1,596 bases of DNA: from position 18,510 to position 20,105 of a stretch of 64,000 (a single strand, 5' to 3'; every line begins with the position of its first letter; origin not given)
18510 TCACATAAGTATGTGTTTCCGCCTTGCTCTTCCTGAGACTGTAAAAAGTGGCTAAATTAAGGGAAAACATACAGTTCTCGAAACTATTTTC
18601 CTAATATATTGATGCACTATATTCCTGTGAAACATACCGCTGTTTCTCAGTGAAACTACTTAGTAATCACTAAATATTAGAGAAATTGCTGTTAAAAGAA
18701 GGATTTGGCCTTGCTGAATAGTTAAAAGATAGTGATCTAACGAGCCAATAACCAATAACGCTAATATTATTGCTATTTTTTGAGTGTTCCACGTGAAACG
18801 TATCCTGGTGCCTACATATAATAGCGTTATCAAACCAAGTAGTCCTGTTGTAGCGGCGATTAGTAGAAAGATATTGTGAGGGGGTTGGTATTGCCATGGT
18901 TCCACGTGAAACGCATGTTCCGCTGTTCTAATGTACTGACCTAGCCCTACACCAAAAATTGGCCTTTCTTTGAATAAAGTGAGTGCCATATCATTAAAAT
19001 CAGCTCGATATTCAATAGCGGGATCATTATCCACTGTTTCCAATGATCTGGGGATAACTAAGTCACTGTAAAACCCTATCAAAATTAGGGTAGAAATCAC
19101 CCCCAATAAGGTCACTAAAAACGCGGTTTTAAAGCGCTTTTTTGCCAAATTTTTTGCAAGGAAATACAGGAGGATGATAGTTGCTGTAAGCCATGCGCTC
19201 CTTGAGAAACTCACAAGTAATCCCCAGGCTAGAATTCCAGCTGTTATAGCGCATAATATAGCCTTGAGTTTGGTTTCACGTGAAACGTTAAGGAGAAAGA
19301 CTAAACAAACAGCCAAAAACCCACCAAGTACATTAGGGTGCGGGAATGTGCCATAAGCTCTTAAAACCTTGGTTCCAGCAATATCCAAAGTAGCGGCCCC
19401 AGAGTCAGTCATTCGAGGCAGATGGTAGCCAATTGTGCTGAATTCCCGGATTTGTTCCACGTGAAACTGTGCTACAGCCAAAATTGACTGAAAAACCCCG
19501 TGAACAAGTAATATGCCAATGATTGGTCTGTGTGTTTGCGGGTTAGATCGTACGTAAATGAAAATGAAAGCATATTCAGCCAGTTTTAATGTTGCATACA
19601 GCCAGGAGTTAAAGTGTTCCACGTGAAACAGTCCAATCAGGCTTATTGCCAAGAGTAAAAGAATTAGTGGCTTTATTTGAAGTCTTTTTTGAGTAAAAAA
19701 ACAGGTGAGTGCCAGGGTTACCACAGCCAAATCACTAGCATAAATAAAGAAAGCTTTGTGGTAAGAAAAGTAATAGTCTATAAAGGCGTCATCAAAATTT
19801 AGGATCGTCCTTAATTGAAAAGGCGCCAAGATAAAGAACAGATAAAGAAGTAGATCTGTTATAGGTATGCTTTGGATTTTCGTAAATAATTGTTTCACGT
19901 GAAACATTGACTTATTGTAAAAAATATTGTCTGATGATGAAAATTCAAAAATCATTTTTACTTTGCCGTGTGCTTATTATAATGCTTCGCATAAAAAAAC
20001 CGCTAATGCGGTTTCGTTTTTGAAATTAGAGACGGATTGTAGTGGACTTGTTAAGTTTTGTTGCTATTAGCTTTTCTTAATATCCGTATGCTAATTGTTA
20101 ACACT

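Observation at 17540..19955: F2. 14-bp palindrome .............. at least 8 times in 2.2 kb, across a 1.1-kb non-coding gap and in-frame inside an O-antigen-ligase-like gene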

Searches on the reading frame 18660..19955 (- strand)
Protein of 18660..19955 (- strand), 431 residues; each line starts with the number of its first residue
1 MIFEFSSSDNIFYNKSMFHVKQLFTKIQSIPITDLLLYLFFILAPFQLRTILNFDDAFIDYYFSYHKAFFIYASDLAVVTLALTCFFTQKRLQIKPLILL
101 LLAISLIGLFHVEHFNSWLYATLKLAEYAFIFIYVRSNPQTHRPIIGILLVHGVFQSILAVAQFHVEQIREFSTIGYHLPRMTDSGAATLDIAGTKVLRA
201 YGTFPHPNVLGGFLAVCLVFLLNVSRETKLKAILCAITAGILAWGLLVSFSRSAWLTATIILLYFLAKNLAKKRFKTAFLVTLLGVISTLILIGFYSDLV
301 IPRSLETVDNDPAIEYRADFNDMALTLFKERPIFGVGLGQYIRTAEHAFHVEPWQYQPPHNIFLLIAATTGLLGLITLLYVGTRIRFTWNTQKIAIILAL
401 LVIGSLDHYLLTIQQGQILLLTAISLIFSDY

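Call 7: search_protein_families(library=pfam, proteins=[window:18660-19955:-])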
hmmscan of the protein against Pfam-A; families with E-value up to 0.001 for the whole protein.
window:18660-19955:- (431 aa): 1 family
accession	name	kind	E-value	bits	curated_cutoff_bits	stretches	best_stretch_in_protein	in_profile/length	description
PF04932.20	Wzy_C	-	2.2e-21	76.7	31.7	1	239-378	3-148/149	O-Antigen ligase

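Call 12: find_homologous_proteins(query=window:18660-19955:-)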
Query window:18660-19955:- (431 aa): 646 proteins with E <= 0.001 among 8000 candidates; the best 120 are listed.
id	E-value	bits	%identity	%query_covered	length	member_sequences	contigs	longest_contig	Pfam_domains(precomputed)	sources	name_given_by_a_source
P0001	6.9e-266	900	100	96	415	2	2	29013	PF04932.21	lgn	-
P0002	1.9e-109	385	47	94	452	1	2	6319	PF04932.21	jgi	jgi:O-antigen ligase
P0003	8.2e-104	366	47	95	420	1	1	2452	PF04932.21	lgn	-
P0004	1.0e-100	356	44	94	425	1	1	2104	PF04932.21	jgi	jgi:O-antigen ligase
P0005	1.7e-97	345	44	96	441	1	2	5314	PF04932.21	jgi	jgi:O-antigen ligase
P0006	1.6e-96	342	43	96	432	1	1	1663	PF04932.21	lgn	-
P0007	5.4e-96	340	43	94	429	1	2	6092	PF04932.21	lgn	-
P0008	1.9e-94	335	43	93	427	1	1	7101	PF04932.21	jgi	jgi:hypothetical protein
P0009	2.6e-93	332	43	96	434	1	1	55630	PF04932.21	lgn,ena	-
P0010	2.0e-92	329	42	96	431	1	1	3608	PF04932.21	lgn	-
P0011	9.3e-91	323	43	93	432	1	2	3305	PF04932.21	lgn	-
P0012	4.7e-90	321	43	95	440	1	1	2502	PF04932.21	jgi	jgi:hypothetical protein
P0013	5.2e-90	321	41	93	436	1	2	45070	PF04932.21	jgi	jgi:O-antigen ligase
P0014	1.6e-89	319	41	96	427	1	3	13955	PF04932.21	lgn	-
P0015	7.2e-89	317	41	94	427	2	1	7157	PF04932.21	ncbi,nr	ncbi:MAG TPA: O-antigen ligase family protein [Candidatus Binatia bacterium]|nr:O-antigen ligase fam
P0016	1.5e-87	313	43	93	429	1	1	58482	PF04932.21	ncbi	-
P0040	3.5e-56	209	33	97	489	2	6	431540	PF04932.21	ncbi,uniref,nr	ncbi:MAG: hypothetical protein A3J07_01070 [Candidatus Doudnabacteria bacterium RIFCSPLOWO2_02_FULL_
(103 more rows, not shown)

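Call 16: find_related_loci(query=A1, collection=genome_contigs, flank=10000)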
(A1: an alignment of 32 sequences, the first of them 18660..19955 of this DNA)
Query A1 (431 aa) in genome_contigs; peptide patterns used: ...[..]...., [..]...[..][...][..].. (x = any residue, [..] = any of these).
599 stretches matched a pattern (row limit reached: there are more); 569 encode a relative of the query (tblastn E <= 1e-3); the best 80 are kept; 80 distinct loci.
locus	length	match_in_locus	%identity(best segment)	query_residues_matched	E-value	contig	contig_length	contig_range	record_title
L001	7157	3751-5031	41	1-424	2e-93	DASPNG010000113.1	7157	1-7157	MAG TPA_asm: Candidatus Binatia bacterium isolate SMAG_U12115 k141_407225, whole genome shotgun sequence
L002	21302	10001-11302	36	10-427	2e-79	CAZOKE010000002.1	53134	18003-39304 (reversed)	MAG TPA_asm: uncultured Candidatus Saccharibacteria bacterium isolate SRP272529_co2_320 genome assembly, contig: NODE_82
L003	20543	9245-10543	36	16-429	4e-71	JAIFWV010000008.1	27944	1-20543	MAG: Candidatus Doudnabacteria bacterium isolate viral-cat_48_13 PAFVLPS_2018_scaffold_8095, whole genome shotgun sequen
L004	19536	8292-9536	37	14-415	2e-69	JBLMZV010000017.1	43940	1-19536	MAG: Candidatus Saccharibacteria bacterium isolate MAG194 PRJNA951521_bin51_renamed_16, whole genome shotgun sequence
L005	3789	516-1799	37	16-430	1e-63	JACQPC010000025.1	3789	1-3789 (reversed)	MAG: Candidatus Doudnabacteria bacterium isolate NC_groundwater_1297_Ag_S-0.2um_47_31 S_p2_S4_coassembly_k141_1271590, w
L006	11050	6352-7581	36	16-417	9e-63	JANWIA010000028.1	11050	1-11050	MAG: Candidatus Doudnabacteria bacterium isolate CRAIB_MAG29 c_000000093245, whole genome shotgun sequence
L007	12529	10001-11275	33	16-427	8e-62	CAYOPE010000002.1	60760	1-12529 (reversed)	MAG TPA_asm: uncultured Candidatus Saccharibacteria bacterium isolate SRP273308_co1_413 genome assembly, contig: NODE_50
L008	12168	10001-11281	35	17-427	2e-61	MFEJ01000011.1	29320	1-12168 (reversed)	MAG: Candidatus Doudnabacteria bacterium RIFCSPHIGHO2_01_FULL_45_18 rifcsphigho2_01_scaffold_3521, whole genome shotgun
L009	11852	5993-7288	32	15-427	6e-60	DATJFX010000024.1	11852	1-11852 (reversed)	MAG TPA_asm: Candidatus Methylomirabilota bacterium isolate SMAG_U15471 k141_4956211, whole genome shotgun sequence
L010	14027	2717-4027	34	14-417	1e-59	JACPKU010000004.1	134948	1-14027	MAG: Candidatus Doudnabacteria bacterium isolate NC_groundwater_503_Ag_S-0.1um_46_13 S35_SO-1_scaffold_364258, whole gen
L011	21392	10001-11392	33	10-427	1e-59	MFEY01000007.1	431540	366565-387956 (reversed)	MAG: Candidatus Doudnabacteria bacterium RIFCSPHIGHO2_12_FULL_48_16 rifcsphigho2_12_scaffold_47, whole genome shotgun se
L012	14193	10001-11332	34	9-430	3e-59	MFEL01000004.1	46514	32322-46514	MAG: Candidatus Doudnabacteria bacterium RIFCSPHIGHO2_01_FULL_46_24 rifcsphigho2_01_scaffold_2084, whole genome shotgun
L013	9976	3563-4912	34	11-418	6e-59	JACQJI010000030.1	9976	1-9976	MAG: Candidatus Doudnabacteria bacterium isolate NC_groundwater_1147_Ag_S-0.1um_47_53 S_p1_S3_coassembly_k141_1662055, w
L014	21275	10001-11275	33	16-418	9e-58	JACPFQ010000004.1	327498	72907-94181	MAG: Candidatus Doudnabacteria bacterium isolate NC_groundwater_365_Ag_B-0.1um_48_12 GD18-4_B1_scaffold_442892, whole ge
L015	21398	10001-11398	30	17-427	4e-57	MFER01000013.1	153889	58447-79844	MAG: Candidatus Doudnabacteria bacterium RIFCSPHIGHO2_02_FULL_43_13b rifcsphigho2_02_scaffold_69, whole genome shotgun s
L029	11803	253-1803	27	8-431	5e-36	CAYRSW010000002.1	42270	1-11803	MAG TPA_asm: uncultured Candidatus Saccharibacteria bacterium isolate SRP068000_co4_466 genome assembly, contig: NODE_49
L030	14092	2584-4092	28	27-427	4e-36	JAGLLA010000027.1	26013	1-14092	MAG: Candidatus Parcubacteria bacterium isolate RS_4_5 ROV157_4.bin.5.fa_27, whole genome shotgun sequence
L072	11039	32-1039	31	123-427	3e-31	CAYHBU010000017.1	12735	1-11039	MAG TPA_asm: uncultured Candidatus Saccharibacteria bacterium isolate ERP119705_co10_107 genome assembly, contig: NODE_4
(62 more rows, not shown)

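Call 31: find_encoding_contigs(protein=P0040, flank=10000, max_places=2)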
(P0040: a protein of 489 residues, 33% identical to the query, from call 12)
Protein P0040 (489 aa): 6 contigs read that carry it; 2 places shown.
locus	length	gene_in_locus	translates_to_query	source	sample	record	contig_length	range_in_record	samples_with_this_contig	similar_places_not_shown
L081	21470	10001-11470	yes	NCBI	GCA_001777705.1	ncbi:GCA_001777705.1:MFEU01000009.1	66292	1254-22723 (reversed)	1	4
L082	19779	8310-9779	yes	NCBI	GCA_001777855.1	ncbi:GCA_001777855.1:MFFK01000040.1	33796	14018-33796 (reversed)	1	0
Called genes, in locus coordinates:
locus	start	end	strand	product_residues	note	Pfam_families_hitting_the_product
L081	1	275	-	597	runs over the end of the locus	PF04760:IF2_N, PF00009:GTP_EFTU, PF00025:Arf (weak), PF01926:MMR_HSR1, PF22042:EF-G_D2, PF11987:IF-2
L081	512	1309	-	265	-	PF01978:TrmB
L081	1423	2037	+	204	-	-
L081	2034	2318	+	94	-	-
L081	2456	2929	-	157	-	PF00011:HSP20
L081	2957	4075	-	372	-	PF06925:MGDG_synth, PF04101:Glyco_tran_28_C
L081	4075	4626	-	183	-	PF01371:Trp_repressor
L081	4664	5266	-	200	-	PF04199:Cyclase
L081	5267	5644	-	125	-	-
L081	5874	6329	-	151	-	PF00383:dCMP_cyt_deam_1, PF14437:MafB19-deam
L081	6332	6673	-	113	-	PF01588:tRNA_bind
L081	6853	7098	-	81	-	PF01541:GIY-YIG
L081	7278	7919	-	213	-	PF01351:RNase_HII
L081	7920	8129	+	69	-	-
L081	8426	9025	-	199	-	PF02525:Flavodoxin_2, PF03358:FMN_red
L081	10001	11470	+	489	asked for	PF04932:Wzy_C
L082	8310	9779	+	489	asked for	PF04932:Wzy_C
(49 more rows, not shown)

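Call 32: find_encoding_contigs(protein=P0016, flank=10000, max_places=2)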
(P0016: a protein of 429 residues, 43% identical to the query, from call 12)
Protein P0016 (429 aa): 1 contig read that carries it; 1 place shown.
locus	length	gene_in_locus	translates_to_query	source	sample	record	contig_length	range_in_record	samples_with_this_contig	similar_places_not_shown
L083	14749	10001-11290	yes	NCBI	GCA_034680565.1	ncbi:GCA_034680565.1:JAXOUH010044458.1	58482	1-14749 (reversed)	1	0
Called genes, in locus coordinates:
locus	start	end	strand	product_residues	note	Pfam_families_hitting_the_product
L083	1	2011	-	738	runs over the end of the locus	PF13491:FtsK_4TM, PF17854:FtsK_alpha, PF01580:FtsK_SpoIIIE, PF09397:FtsK_gamma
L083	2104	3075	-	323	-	PF01368:DHH, PF02272:DHHA1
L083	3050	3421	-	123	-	PF02033:RBFA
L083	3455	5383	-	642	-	PF04760:IF2_N, PF00009:GTP_EFTU, PF00025:Arf (weak), PF01926:MMR_HSR1, PF22042:EF-G_D2, PF11987:IF-2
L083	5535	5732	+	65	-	-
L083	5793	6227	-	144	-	PF00011:HSP20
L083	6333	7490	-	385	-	PF06925:MGDG_synth, PF02350:Epimerase_2 (faint), PF04101:Glyco_tran_28_C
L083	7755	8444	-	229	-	PF01351:RNase_HII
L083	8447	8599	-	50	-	-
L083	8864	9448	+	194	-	-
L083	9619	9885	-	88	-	-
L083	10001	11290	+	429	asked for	PF04932:Wzy_C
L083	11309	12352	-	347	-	PF13310:Virulence_RhuM, PF02661:Fic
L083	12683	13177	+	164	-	PF14584:DUF4446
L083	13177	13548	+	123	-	PF04519:Bactofilin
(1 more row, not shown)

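Call 43: search_protein_families(library=pfam, proteins=[L029:1852-2454:+, L029:2461-2943:+, L029:2950-3708:+, L029:4328-5071:+, L029:5859-6692:+, L030:5311-6219:-, L030:6471-7229:+, L030:7331-8272:-, L072:1547-2233:+, L072:3370-4056:+], max_evalue=0.01)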
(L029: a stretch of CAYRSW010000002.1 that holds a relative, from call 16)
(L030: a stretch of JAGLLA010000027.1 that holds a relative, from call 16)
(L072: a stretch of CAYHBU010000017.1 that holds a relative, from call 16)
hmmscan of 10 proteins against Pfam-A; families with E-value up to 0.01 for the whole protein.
L029:1852-2454:+ (200 aa): 1 family
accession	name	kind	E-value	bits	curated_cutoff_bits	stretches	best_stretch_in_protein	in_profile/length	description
PF01797.21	Y1_Tnp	-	1.4e-09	38.5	23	2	119-179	62-121/121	Transposase IS200 like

L029:2461-2943:+ (160 aa): 1 family
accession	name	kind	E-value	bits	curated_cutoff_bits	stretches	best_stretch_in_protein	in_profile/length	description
PF02542.21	YgbB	-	3.2e-63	213.2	26.7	1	5-158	1-154/155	YgbB family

L029:2950-3708:+ (252 aa): 3 families
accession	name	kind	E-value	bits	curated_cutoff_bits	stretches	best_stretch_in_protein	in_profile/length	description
PF01128.25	IspD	-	4.1e-56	190.6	27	2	113-248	85-220/221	2-C-methyl-D-erythritol 4-phosphate cytidylyltransferase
PF12804.13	NTP_transf_3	-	4.1e-09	37.3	27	1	4-159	1-124/160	MobA-like NTP transferase domain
PF02348.25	CTP_transf_3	-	1.2e-05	25.7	22.6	0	4-114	2-108/217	Cytidylyltransferase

L029:4328-5071:+ (247 aa): 2 families
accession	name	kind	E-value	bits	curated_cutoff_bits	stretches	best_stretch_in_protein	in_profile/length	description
PF12706.13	Lactamase_B_2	-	1.9e-20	73.8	27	1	31-211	3-200/200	Beta-lactamase superfamily domain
PF00753.33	Lactamase_B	-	2e-06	28.3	22.7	1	17-71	4-64/196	Metallo-beta-lactamase superfamily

L029:5859-6692:+ (277 aa): 0 families

L030:5311-6219:- (302 aa): 3 families
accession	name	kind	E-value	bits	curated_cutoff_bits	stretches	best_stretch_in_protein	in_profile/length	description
PF13243.12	SQHop_cyclase_C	-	3.3e-05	23.5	26.1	1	67-188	165-282/319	Squalene-hopene cyclase C-terminal domain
PF00432.27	Prenyltrans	-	0.00052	20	26.5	0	63-132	52-122/304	Prenyltransferase alpha-alpha toroid domain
PF13249.12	SQHop_cyclase_N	-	0.003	17.2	26.2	0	75-156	198-277/291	Squalene-hopene cyclase N-terminal domain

L030:6471-7229:+ (252 aa): 1 family
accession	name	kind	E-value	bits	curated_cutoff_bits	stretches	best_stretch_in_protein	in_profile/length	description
PF01978.25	TrmB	-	6.8e-13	48.7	25.6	1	5-70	1-65/68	Sugar-specific transcriptional regulator TrmB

L030:7331-8272:- (313 aa): 0 families

L072:1547-2233:+ (228 aa): 1 family
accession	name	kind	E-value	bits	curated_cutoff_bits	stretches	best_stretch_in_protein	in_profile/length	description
PF00551.24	Formyl_trans_N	-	6.9e-54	182.8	26.1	1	9-210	3-181/181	Formyl transferase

L072:3370-4056:+ (228 aa): 2 families
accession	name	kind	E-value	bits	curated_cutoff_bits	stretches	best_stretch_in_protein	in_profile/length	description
PF13483.12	Lactamase_B_3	-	1.1e-46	159.1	24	1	9-176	1-160/160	Beta-lactamase superfamily domain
PF12706.13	Lactamase_B_2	-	5.7e-07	29.8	27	1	94-177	119-200/200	Beta-lactamase superfamily domain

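Call 52: find_encoding_contigs(protein=P0001, flank=10000, max_places=3)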
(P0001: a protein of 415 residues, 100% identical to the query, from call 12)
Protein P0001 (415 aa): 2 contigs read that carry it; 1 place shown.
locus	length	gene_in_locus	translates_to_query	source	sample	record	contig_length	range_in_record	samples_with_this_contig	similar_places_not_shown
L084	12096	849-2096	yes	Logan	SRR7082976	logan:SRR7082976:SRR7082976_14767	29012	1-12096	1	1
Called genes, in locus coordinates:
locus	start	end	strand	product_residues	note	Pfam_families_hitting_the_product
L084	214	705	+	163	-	-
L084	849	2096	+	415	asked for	PF04932:Wzy_C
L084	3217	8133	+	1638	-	PF25788:Ig_Rha78A_N (faint), PF16655:PhoD_N (faint), PF24489:Ig_J_second (faint), PF00041:fn3 (weak), PF16656:Pur_ac_phosph_N, PF16656:Pur_ac_phosph_N, PF00041:fn3, PF16656:Pur_ac_phosph_N (weak), +2 more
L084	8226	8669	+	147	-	PF00072:Response_reg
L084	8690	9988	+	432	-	PF00005:ABC_tran, PF02463:SMC_N (faint), PF13304:AAA_21 (faint)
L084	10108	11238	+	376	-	PF12704:MacB_PCD, PF02687:FtsX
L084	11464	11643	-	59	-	-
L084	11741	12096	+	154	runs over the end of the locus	PF14584:DUF4446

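Call 71: find_encoding_contigs(protein=window:18660-19955:-, flank=10000, max_places=3)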
Protein window:18660-19955:- (431 aa): no gene with exactly this product is on record in the collection.

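Call 72: list_cluster_members(proteins=[P0121, window:18660-19955:-, P0001])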
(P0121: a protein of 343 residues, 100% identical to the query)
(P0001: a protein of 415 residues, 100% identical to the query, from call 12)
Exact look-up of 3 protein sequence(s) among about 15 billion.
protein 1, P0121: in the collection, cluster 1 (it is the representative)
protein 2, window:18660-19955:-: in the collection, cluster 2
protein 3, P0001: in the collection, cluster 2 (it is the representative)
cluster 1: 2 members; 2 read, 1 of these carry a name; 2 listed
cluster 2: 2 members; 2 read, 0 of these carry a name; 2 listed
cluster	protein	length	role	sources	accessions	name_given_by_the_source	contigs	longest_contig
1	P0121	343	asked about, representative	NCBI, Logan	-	-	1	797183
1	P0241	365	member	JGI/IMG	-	recombination protein RecA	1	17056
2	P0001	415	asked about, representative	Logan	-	-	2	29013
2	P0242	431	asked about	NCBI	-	-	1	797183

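Call 76: search_protein_representatives(alignment_id=A1)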
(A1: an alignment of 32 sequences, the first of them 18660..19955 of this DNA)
Query: 32 sequences, 430 profile positions. Proteins with E-value up to 0.001 (for the whole library): 51841; up to 1e-10: 12281; up to 1e-30: 4584. The best 150 are listed.
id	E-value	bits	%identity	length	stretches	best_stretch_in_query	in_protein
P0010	3.0e-180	616.1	-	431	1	1-427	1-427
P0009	1.0e-175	601.1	-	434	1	1-428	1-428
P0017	4.4e-170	582.6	-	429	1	1-427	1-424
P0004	3.4e-161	553.3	-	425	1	1-428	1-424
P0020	1.6e-158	544.5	-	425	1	1-428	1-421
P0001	3.9e-158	543.2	-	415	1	1-420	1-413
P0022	1.5e-155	534.7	-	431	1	1-427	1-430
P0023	2.3e-154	530.8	-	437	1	1-428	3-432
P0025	9.8e-154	528.7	-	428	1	1-422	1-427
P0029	1.2e-152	525.1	-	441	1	1-428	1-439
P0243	2.9e-148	510.7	-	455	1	1-424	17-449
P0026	1.6e-146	505.0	-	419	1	20-425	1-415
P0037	6.3e-145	499.7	-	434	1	10-427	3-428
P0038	1.3e-142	492.1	-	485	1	1-426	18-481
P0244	7.2e-142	489.6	-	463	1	1-428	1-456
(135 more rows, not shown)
